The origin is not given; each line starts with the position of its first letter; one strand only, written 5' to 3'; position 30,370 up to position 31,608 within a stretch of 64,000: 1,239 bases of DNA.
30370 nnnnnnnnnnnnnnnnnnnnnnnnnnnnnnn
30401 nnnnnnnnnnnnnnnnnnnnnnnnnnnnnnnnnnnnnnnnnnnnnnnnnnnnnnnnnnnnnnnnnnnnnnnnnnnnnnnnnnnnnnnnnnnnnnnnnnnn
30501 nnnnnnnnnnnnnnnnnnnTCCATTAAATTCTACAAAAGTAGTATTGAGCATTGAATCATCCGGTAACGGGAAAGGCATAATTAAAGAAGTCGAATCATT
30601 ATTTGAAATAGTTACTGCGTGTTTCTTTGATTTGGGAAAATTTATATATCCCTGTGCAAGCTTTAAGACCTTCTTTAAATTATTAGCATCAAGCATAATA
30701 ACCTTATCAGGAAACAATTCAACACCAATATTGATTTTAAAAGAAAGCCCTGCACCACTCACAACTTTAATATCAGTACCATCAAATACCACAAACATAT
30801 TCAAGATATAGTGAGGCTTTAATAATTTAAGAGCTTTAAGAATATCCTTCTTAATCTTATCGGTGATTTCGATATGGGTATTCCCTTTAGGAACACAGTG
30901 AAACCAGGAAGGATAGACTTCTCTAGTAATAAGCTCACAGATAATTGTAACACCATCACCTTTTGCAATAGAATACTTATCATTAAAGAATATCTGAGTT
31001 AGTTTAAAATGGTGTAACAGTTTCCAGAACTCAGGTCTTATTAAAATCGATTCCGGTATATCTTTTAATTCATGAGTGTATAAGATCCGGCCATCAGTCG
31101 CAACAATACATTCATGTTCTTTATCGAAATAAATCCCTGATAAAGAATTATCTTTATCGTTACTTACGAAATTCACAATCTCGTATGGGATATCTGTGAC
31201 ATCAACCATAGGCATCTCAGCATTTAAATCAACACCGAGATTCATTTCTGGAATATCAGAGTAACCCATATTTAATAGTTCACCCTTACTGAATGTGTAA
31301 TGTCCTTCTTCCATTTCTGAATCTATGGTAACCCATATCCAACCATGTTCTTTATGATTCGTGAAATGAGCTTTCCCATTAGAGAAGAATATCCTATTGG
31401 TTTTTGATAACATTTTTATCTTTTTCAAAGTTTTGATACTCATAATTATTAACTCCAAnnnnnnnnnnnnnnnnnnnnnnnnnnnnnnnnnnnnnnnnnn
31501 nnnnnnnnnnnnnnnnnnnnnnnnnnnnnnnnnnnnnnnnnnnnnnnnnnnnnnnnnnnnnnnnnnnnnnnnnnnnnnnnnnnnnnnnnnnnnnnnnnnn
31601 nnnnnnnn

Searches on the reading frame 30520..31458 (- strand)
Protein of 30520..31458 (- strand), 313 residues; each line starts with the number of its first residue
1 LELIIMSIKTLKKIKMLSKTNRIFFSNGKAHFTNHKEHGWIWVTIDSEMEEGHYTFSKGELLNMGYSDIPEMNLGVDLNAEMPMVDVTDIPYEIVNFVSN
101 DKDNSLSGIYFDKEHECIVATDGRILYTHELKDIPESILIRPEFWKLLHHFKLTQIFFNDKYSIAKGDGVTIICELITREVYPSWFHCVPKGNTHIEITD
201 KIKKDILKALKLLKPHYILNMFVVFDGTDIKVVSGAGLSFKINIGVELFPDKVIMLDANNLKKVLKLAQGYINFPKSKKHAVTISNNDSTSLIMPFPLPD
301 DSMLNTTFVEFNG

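Call 16: search_protein_families(library=pfam, proteins=[window:30520-31458:-], max_evalue=0.001)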
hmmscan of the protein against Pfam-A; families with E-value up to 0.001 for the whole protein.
window:30520-31458:- (313 aa): 0 families

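Call 17: search_protein_families(library=phrogs, proteins=[window:30520-31458:-], max_evalue=0.001)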
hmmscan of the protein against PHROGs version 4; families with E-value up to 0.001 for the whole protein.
window:30520-31458:- (313 aa): 1 family
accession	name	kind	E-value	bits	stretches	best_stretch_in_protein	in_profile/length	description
phrog_3007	-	DNA, RNA and nucleotide metabolism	0.00028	21.7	1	100-154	20-71/190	RusA-like Holliday junction resolvase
